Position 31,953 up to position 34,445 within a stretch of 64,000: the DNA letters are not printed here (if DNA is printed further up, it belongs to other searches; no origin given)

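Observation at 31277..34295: Single-polypeptide G6PD-6PGD fusion (zwf-gnd) immediately upstream of a ROK glucokinase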

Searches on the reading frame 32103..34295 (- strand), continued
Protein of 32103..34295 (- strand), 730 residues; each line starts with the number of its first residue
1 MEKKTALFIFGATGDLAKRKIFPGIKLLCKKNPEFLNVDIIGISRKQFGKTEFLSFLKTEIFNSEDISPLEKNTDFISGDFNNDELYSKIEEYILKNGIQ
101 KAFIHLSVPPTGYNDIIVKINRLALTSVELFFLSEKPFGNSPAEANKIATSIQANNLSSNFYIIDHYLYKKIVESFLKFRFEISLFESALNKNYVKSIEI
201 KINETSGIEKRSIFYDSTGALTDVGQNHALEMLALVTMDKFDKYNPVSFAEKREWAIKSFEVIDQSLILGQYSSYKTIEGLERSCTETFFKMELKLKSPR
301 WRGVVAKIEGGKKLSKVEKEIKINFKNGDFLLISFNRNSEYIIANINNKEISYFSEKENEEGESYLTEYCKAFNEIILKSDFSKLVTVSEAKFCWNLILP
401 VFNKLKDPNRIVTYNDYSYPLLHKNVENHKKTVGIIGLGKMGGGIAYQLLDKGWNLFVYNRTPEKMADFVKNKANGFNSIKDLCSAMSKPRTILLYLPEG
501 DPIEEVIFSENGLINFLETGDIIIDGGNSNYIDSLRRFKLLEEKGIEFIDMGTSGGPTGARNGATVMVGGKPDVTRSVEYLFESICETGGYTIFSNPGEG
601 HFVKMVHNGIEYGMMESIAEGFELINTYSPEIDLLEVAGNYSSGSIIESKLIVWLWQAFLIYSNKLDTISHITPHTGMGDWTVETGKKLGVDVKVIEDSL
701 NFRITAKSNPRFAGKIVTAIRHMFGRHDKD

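Call 6: find_encoding_contigs(protein=window:32103-34295:-, flank=10000, max_places=6)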
Protein window:32103-34295:- (730 aa): 15 contigs read that carry it; 6 places shown.
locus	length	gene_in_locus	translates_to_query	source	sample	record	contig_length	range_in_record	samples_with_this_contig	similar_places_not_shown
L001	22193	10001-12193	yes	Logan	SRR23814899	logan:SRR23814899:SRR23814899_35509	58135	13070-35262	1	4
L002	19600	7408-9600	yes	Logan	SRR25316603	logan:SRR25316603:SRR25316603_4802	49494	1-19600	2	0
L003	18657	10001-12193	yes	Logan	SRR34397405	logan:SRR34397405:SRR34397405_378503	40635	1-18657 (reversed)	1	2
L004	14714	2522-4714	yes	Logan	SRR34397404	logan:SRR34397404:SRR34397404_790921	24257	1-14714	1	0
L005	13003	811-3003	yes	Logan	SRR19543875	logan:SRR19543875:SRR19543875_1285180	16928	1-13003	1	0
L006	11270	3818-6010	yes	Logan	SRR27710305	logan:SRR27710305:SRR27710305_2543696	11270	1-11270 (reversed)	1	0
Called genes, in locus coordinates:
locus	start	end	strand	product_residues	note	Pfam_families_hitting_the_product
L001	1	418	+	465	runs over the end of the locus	PF05221:AdoHcyase, PF00670:AdoHcyase_NAD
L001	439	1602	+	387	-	PF01820:Dala_Dala_lig_N, PF02222:ATP-grasp (faint), PF02786:CPSase_L_D2 (faint), PF07478:Dala_Dala_lig_C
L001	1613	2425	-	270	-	-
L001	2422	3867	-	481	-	PF28494:GlyRS_ins_1 (faint), PF00587:tRNA-synt_2b, PF03129:HGTP_anticodon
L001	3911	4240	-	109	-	-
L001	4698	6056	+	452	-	PF02403:Seryl_tRNA_N, PF00587:tRNA-synt_2b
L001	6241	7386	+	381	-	PF00162:PGK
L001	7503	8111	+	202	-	-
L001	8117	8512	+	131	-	PF00075:RNase_H, PF13456:RVT_3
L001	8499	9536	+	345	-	-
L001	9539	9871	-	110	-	-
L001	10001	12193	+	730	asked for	PF00479:G6PD_N, PF03807:F420_oxidored (faint), PF02781:G6PD_C, PF02826:2-Hacid_dh_C (weak), PF01488:Shikimate_DH (weak), PF03446:NAD_binding_2, PF00393:6PGD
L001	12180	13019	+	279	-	PF00480:ROK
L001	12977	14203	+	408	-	PF17785:PUA_3, PF10672:Methyltrans_SAM, PF03602:Cons_hypoth95 (weak)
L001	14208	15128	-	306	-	PF01145:Band_7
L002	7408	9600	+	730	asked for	PF00479:G6PD_N, PF03807:F420_oxidored (faint), PF02781:G6PD_C, PF02826:2-Hacid_dh_C (weak), PF01488:Shikimate_DH (weak), PF03446:NAD_binding_2, PF00393:6PGD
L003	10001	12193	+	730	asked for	PF00479:G6PD_N, PF03807:F420_oxidored (faint), PF02781:G6PD_C, PF02826:2-Hacid_dh_C (weak), PF01488:Shikimate_DH (weak), PF03446:NAD_binding_2, PF00393:6PGD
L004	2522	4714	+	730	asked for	PF00479:G6PD_N, PF03807:F420_oxidored (faint), PF02781:G6PD_C, PF02826:2-Hacid_dh_C (weak), PF01488:Shikimate_DH (weak), PF03446:NAD_binding_2, PF00393:6PGD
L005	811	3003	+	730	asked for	PF00479:G6PD_N, PF03807:F420_oxidored (faint), PF02781:G6PD_C, PF02826:2-Hacid_dh_C (weak), PF01488:Shikimate_DH (weak), PF03446:NAD_binding_2, PF00393:6PGD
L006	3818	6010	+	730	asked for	PF00479:G6PD_N, PF03807:F420_oxidored (faint), PF02781:G6PD_C, PF02826:2-Hacid_dh_C (weak), PF01488:Shikimate_DH (weak), PF03446:NAD_binding_2, PF00393:6PGD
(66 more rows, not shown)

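Call 21: find_related_loci(query=A1, collection=genome_contigs, flank=6000)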
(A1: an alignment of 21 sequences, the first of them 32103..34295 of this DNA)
Query A1 (730 aa) in genome_contigs; peptide patterns used: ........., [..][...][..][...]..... (x = any residue, [..] = any of these).
600 stretches matched a pattern (row limit reached: there are more); 599 encode a relative of the query (tblastn E <= 1e-3); the best 80 are kept; 80 distinct loci.
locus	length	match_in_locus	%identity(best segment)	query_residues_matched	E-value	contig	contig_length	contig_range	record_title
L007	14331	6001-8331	35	2-727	1e-142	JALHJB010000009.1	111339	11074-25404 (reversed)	MAG: Actinomycetes bacterium isolate 7-NCT_026 scaffold_81, whole genome shotgun sequence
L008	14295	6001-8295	32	5-727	2e-117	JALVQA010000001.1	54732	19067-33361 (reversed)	MAG: Candidatus Moraniibacteriota bacterium isolate A3_metabat2_scaf2bin.005 A3_NODE_103_length_54732_cov_4.043073, whol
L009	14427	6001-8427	27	7-704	1e-70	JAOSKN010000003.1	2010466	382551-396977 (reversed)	MAG: Planctomycetota bacterium isolate FR_30 FR-Planctomycetota-2_s3, whole genome shotgun sequence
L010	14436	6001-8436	26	8-703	8e-62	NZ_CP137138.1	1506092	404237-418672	Fructilactobacillus vespulae strain Mu01 chromosome, complete genome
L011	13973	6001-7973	39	7-727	2e-59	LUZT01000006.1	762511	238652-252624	MAG: Chlorobiales bacterium Clorobi_01 Chlorobi_01_contig_297, whole genome shotgun sequence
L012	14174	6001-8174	38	4-727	1e-59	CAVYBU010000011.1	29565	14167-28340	MAG: uncultured Chloroflexia bacterium isolate MFD09779.bin.1.359 genome assembly, contig: contig_33942, whole genome sh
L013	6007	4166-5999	37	9-727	1e-59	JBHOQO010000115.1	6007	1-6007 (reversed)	MAG: Chloroflexota bacterium isolate A0_19 coassembly_Ak141_344392, whole genome shotgun sequence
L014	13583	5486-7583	41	7-727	4e-59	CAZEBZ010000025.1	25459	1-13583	MAG TPA_asm: uncultured Thermodesulfobacteriota bacterium isolate SRP216583_co1_91 genome assembly, contig: NODE_1378_le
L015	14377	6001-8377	42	5-727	3e-59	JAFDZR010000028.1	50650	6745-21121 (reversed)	MAG: Bacteroidetes bacterium isolate SZAS-89 BACT-TMP-11__28__length-50650, whole genome shotgun sequence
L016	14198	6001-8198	38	6-727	8e-58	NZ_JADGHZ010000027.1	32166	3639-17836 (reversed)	MAG: Sphaerobacter sp. isolate HOG56 NODE_596_length_32166_cov_29.749057, whole genome shotgun sequence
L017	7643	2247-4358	40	7-727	1e-57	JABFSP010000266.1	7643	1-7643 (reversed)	MAG: Ignavibacteria bacterium isolate WB-IL-15 seq_5356, whole genome shotgun sequence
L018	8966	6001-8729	39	2-727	4e-57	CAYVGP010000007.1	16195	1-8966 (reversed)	MAG TPA_asm: uncultured Methanosarcinales archaeon isolate SRP216583_co2_29 genome assembly, contig: NODE_2710_length_16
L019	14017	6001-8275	38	7-727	4e-57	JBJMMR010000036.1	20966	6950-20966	MAG: Chloroflexota bacterium isolate 12C16O_24h_100_P08_coass_bin_12 k141_3550616, whole genome shotgun sequence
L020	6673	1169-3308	36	7-727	3e-57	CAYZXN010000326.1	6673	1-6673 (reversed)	MAG TPA_asm: uncultured Syntrophobacteraceae bacterium isolate binchicken_co31_355 genome assembly, contig: k141_849735,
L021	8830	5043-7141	38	3-727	3e-57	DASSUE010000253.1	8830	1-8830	MAG TPA_asm: Gemmatimonadales bacterium isolate SMAG_U559 k141_581907, whole genome shotgun sequence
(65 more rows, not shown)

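Call 25: predict_structure(alignment_id=A1)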
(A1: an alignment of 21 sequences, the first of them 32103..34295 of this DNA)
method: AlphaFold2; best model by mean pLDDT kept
length: 730 residues; sequences in the alignment: 21
mean_pLDDT: 87.9   pTM: 0.68
mean pLDDT of the five models: 87.9, 87.4, 86.7, 86.5, 86.3
residues with pLDDT >= 90: 395; 70-90: 293; 50-70: 29; < 50: 13
segments of 3 or more residues with pLDDT < 50: 424-428, 646-648
pLDDT, mean of each block of 10 residues (from residue 1): 82 91 92 92 95 94 86 93 94 93 94 91 84 91 91 90 92 91 87 94 87 83 91 94 86 95 85 90 89 93 94 90 90 86 84 69 73 93 92 91 76 82 52 93 93 93 90 94 94 93 94 95 92 94 96 86 90 86 83 88 87 87 91 91 63 89 86 74 85 87 87 91 64
secondary structure, 60 per line:
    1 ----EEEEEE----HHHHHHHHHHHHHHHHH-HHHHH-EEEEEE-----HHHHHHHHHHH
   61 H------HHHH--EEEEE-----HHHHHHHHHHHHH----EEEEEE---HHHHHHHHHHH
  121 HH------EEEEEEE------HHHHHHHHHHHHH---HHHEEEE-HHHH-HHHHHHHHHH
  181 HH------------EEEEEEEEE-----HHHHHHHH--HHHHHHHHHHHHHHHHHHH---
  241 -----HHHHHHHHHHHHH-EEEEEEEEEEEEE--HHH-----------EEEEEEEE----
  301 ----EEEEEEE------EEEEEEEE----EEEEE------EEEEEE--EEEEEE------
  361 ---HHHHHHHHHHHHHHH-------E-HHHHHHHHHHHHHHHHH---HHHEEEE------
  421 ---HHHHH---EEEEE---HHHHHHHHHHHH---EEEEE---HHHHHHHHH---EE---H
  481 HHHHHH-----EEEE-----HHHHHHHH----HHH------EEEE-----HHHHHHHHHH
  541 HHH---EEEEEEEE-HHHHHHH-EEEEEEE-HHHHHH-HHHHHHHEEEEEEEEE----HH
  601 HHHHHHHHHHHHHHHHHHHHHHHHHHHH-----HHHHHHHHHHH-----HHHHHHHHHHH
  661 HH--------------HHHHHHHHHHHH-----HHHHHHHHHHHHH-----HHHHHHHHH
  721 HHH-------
elements in order (helices of 4 or more, strands of 3 or more residues): E5-10 H15-31 H33-37 E39-44 H50-61 H68-71 E74-78 H84-96 E101-106 H110-122 E129-135 H142-154 E161-164 H166-169 H171-182 E195-203 H209-216 H219-237 H246-258 E260-272 E289-296 E305-311 E318-325 E330-334 E341-346 E349-354 H364-378 H388-404 E411-414 H424-428 E432-436 H440-451 E455-459 H463-471 H480-486 E492-495 H501-508 E522-525 H531-543 E547-554 H556-562 E564-570 H572-577 H579-585 E586-594 H599-628 H634-644 H650-662 H677-688 H694-706 H712-723

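Call 27: search_solved_structures(query=window:32103-34295:-, max_evalue=0.00001, show_alignments=2)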
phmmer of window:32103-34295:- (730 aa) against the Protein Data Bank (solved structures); distinct sequences matched with E-value up to 0.00001: 86 (the best 60 are shown).
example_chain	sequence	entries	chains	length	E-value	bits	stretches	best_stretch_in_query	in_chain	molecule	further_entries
8ihe_A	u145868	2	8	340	2.1e-42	148.5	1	433-728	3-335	Probable 6-phosphogluconate dehydrogenase,decarboxylating Gnd2 | 6-phosphogluconate dehydrogenase, NAD(+)-dependent, decarboxylating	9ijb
10gw_A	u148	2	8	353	3.3e-42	147.8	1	429-727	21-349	6-phosphogluconate dehydrogenase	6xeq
2w90_A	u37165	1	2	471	8e-42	146.5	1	430-711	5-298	6-PHOSPHOGLUCONATE DEHYDROGENASE, DECARBOXYLATING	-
2w8z_A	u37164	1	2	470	8.5e-42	146.4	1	430-711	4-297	6-PHOSPHOGLUCONATE DEHYDROGENASE, DECARBOXYLATING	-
2p4q_A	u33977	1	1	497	1.4e-41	145.7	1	431-712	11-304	6-phosphogluconate dehydrogenase, decarboxylating 1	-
6vpb_A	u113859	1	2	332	3.5e-41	144.4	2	433-588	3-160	6-phosphogluconate dehydrogenase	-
4gwg_A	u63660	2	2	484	6.5e-39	136.9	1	429-701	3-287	6-phosphogluconate dehydrogenase, decarboxylating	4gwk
7cb0_A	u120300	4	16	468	7.6e-39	136.7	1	432-705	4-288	6-phosphogluconate dehydrogenase, decarboxylating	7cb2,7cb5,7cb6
2jkv_A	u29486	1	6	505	1.1e-38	136.2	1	432-701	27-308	6-PHOSPHOGLUCONATE DEHYDROGENASE, DECARBOXYLATING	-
5uq9_A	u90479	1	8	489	1.1e-38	136.1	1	432-701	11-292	6-phosphogluconate dehydrogenase, decarboxylating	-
1pgn_A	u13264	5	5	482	7.1e-38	133.5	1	433-700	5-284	6-PHOSPHOGLUCONATE DEHYDROGENASE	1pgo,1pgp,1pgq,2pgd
4e21_A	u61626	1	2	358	2e-37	132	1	428-626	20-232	6-phosphogluconate dehydrogenase (Decarboxylating)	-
6fqx_A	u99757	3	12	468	7.7e-37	130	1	433-693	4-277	6-phosphogluconate dehydrogenase, decarboxylating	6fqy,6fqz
7e6h_A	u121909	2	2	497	1.6e-36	129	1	3-409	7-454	Glucose-6-phosphate 1-dehydrogenase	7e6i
8i4n_A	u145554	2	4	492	9e-36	126.5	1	431-703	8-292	6-phosphogluconate dehydrogenase, decarboxylating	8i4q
1dpg_A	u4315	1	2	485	9.4e-35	123.2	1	2-343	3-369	GLUCOSE 6-PHOSPHATE DEHYDROGENASE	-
8i37_A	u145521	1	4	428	2.9e-29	105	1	7-377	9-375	Glucose-6-phosphate 1-dehydrogenase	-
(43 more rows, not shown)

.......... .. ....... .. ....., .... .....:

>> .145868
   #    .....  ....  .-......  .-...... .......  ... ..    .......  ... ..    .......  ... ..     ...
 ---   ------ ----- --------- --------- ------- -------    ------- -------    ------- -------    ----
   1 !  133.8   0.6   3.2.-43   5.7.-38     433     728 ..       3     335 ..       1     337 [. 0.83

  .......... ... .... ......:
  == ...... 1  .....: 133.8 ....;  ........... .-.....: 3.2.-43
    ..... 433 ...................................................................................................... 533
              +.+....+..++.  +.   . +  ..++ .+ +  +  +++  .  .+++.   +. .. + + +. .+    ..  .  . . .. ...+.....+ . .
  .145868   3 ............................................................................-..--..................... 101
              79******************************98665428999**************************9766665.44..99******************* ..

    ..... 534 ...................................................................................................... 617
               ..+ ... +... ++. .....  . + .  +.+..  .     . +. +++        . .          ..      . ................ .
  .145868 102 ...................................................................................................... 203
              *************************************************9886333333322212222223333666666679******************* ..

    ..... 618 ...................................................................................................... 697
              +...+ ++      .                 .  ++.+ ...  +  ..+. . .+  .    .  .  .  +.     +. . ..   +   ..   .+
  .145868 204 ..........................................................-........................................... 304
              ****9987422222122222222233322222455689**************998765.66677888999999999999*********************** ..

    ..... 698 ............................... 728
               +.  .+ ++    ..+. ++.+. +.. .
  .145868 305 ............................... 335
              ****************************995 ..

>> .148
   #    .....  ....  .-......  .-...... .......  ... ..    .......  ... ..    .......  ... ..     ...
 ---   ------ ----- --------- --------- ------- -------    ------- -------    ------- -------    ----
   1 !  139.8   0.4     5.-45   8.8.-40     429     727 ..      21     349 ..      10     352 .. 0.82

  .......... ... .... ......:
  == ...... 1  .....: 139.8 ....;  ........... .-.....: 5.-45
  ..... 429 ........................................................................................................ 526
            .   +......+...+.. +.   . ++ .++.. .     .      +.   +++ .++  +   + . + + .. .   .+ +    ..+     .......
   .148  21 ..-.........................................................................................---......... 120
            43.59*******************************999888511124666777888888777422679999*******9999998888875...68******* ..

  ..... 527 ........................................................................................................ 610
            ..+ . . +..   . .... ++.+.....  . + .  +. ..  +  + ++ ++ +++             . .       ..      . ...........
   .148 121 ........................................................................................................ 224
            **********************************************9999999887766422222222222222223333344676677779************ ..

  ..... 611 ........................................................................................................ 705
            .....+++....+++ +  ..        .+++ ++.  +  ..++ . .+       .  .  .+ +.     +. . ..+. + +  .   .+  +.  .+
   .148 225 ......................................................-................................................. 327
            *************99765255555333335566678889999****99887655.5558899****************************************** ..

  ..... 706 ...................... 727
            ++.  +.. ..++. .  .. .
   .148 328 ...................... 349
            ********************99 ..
